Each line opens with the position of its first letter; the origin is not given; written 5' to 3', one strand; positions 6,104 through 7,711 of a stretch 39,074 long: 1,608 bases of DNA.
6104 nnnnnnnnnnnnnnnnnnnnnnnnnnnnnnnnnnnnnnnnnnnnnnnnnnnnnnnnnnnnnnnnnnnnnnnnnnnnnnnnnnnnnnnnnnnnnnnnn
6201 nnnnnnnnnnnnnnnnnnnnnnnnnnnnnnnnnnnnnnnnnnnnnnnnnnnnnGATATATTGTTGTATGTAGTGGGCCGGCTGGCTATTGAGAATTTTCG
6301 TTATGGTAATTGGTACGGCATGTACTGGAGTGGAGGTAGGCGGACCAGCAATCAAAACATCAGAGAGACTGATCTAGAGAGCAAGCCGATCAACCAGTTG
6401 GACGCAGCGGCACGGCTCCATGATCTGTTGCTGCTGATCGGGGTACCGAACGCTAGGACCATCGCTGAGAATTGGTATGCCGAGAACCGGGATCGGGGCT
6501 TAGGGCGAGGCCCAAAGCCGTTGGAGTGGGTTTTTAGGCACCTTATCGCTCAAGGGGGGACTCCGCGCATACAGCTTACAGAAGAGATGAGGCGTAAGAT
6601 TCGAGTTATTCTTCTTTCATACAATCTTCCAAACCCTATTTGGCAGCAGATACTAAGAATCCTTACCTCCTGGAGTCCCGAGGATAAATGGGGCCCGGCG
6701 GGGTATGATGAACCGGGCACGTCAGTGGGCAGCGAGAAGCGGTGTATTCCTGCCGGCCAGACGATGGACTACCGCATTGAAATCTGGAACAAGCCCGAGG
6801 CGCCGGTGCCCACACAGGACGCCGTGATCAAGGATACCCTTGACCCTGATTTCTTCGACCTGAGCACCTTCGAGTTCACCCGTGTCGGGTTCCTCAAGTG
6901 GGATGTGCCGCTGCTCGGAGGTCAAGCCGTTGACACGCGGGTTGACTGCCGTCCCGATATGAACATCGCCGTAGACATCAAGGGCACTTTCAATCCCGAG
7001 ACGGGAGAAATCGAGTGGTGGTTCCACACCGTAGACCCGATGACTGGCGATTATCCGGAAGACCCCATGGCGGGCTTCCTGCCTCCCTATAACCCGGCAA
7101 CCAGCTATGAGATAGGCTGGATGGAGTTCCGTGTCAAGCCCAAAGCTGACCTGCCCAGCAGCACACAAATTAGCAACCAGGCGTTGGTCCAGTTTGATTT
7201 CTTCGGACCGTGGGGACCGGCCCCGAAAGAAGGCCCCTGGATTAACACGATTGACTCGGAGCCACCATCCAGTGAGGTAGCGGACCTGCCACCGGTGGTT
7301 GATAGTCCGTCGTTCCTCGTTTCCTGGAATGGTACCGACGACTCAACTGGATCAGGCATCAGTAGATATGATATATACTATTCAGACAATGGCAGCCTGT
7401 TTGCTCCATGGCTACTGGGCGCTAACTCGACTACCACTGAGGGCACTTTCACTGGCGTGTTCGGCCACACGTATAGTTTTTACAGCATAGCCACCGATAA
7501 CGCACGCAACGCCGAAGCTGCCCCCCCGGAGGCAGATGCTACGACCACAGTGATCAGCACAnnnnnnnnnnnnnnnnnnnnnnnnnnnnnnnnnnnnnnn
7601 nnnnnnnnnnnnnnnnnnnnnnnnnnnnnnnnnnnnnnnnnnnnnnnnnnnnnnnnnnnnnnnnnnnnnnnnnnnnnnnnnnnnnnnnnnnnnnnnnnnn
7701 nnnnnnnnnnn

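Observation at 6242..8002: The Rhs core is not near the C-terminus: about 580 aa follow the DPxG motif, and no immunity-like gene lies downstream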

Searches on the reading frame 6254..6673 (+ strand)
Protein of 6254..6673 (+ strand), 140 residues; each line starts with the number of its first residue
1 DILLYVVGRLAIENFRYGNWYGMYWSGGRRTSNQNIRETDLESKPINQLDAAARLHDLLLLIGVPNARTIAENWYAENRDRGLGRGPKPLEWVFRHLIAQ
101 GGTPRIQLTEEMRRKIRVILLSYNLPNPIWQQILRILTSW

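Call 12: search_protein_families(library=ncbifam, proteins=[window:6254-6673:+], max_evalue=1)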
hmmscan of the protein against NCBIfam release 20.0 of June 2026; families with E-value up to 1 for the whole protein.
window:6254-6673:+ (140 aa): 0 families

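Call 21: search_protein_representatives(protein=window:6254-6673:+)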
Query: 140 residues. Proteins with E-value up to 0.001 (for the whole library): 1; up to 1e-10: 1; up to 1e-30: 1. The best 1 are listed.
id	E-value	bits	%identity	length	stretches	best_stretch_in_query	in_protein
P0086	1.5e-87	307.2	100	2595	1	1-140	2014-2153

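Call 52: search_protein_families(library=pfam, proteins=[window:6254-6673:+], max_evalue=10)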
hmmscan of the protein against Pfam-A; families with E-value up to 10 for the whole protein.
seq(140 aa): 1 family
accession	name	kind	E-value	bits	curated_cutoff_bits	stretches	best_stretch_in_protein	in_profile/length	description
PF08398.15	Phospholip_A2_4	-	0.1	13.4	23.9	1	43-58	20-35/80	Phospholipase A2-like domain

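Call 59: search_solved_structures(query=A4, max_evalue=10, show_alignments=3)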
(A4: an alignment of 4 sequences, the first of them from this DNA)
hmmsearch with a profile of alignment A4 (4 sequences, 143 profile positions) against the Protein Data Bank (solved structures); distinct sequences matched with E-value up to 10: 6.
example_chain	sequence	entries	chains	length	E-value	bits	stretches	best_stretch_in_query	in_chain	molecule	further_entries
8bem_A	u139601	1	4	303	0.41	13.9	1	46-110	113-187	STE20-like serine/threonine-protein kinase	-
4usf_A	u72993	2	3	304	0.42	13.9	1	46-110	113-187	STE20-LIKE SERINE/THREONINE-PROTEIN KINASE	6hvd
2j51_A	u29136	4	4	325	0.47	13.7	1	46-110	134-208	STE20-LIKE SERINE/THREONINE-PROTEIN KINASE | STE20-LIKE SERINE-THREONINE KINASE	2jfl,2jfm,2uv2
2wg8_A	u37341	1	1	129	0.47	13.7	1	27-112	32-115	PUTATIVE PHOSPHOLIPASE A2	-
2wg8_B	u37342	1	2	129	0.52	13.6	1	27-112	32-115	PUTATIVE PHOSPHOLIPASE A2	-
2wg7_A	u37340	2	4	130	0.53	13.6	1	27-112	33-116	PUTATIVE PHOSPHOLIPASE A2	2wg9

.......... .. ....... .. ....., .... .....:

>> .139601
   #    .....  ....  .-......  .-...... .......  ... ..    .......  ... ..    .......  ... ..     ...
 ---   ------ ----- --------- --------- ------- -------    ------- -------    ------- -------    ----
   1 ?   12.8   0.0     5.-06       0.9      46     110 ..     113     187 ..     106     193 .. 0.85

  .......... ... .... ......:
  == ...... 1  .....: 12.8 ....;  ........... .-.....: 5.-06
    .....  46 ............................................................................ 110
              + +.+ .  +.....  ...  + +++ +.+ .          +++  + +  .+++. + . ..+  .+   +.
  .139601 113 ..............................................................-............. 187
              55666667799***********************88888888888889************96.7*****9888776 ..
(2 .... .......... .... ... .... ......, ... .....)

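Call 75: search_protein_families(library=pfam, alignment_id=A6, max_evalue=0.01)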
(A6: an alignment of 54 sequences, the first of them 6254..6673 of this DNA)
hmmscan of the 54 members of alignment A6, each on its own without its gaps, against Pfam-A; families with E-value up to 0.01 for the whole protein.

A. member 1, window:6254-6673:+ (140 aa): 0 families

B. families by the number of members that match (of 54 scanned): 1 family
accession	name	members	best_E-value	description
PF06897.17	DUF1269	1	0.00068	Protein of unknown function (DUF1269)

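Call 80: find_homologous_proteins(query=A4, max_evalue=0.001)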
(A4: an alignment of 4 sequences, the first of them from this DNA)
Query A4 (4 sequences): 3160 candidates shared short words with the query, none scored E <= 0.001.

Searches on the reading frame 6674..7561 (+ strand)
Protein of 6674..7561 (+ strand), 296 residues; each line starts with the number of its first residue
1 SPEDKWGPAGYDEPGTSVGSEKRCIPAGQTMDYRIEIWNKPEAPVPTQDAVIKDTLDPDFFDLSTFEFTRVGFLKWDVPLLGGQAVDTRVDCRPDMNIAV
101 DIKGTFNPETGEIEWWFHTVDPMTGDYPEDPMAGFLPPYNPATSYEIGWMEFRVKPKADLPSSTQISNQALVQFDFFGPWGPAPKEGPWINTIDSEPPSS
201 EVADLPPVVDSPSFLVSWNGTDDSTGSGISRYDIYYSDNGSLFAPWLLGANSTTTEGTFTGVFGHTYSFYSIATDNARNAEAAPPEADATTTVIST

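Call 69: find_related_loci(query=A5, collection=genome_contigs, flank=4000)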
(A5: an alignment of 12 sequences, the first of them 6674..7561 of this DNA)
Query A5 (296 aa) in genome_contigs; peptide patterns used: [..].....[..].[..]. (x = any residue, [..] = any of these).
599 stretches matched a pattern (row limit reached: there are more); 577 encode a relative of the query (tblastn E <= 1e-3); the best 80 are kept; 80 distinct loci.
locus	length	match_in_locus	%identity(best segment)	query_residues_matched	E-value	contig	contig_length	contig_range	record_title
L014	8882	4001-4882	65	1-294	2e-124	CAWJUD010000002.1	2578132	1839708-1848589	MAG: Pirellulales bacterium isolate MFD04408.bin.1.134 genome assembly, contig: contig_24530, whole genome shotgun seque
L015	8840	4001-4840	66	1-281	1e-123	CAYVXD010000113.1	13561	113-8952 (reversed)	MAG TPA_asm: uncultured Candidatus Sumerlaeota bacterium isolate binchicken_co34_487 genome assembly, contig: NODE_7662_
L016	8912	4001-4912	58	1-293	8e-109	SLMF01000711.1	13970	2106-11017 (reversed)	MAG: Planctomycetaceae bacterium isolate CSSed165cm_346 CSSed16-5cm-13838, whole genome shotgun sequence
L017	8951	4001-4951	54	1-295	8e-99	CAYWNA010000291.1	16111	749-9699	MAG TPA_asm: uncultured Pirellulaceae bacterium isolate binchicken_co65_467 genome assembly, contig: NODE_14662_length_1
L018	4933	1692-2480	58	32-295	2e-98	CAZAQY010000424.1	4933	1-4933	MAG TPA_asm: uncultured Pirellulaceae bacterium isolate binchicken_co273_199 genome assembly, contig: NODE_16955_length_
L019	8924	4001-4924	53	1-284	1e-93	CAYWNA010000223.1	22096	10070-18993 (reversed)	MAG TPA_asm: uncultured Pirellulaceae bacterium isolate binchicken_co65_467 genome assembly, contig: NODE_9688_length_22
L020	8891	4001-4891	47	1-293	2e-78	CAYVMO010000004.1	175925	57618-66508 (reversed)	MAG TPA_asm: uncultured Ignavibacteriaceae bacterium isolate SRP323688_co1_43 genome assembly, contig: NODE_153_length_1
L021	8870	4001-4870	46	1-294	7e-78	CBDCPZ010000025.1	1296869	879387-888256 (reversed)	MAG: Saprospiraceae bacterium isolate eb120f03-7265-40b6-ab1b-fd685c672cd3 genome assembly, contig: contig_25, whole gen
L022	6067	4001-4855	45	1-293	7e-78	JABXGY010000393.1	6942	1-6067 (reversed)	MAG: archaeon isolate H03M_Hermod_104 h03m_104_k127_5541862, whole genome shotgun sequence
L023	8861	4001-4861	46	1-293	1e-77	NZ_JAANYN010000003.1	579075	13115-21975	Cyclobacterium plantarum strain GBPx2 NODE_3_length_579075_cov_92.353751, whole genome shotgun sequence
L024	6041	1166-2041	43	1-296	2e-74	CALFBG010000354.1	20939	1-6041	MAG: uncultured Saprospiraceae bacterium isolate H3_Bin_Bin_188_1_1 genome assembly, contig: c_000001138479, whole genom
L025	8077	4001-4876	45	1-293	2e-73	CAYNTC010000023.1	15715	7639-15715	MAG TPA_asm: uncultured Pirellulales bacterium isolate binchicken_co34_499 genome assembly, contig: NODE_6153_length_157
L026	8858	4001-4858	44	1-290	1e-71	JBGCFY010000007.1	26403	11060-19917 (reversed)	MAG: Saprospiraceae bacterium isolate SGMAG-11 contig7, whole genome shotgun sequence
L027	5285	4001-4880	60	1-294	8e-71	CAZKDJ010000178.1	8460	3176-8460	MAG TPA_asm: uncultured Anaerolineales bacterium isolate binchicken_co116_320 genome assembly, contig: NODE_9782_length_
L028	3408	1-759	50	37-293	1e-70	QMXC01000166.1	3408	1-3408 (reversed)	MAG: Candidatus Bathyarchaeota archaeon isolate B95_G9 B95_Guay9_scaffold_65284, whole genome shotgun sequence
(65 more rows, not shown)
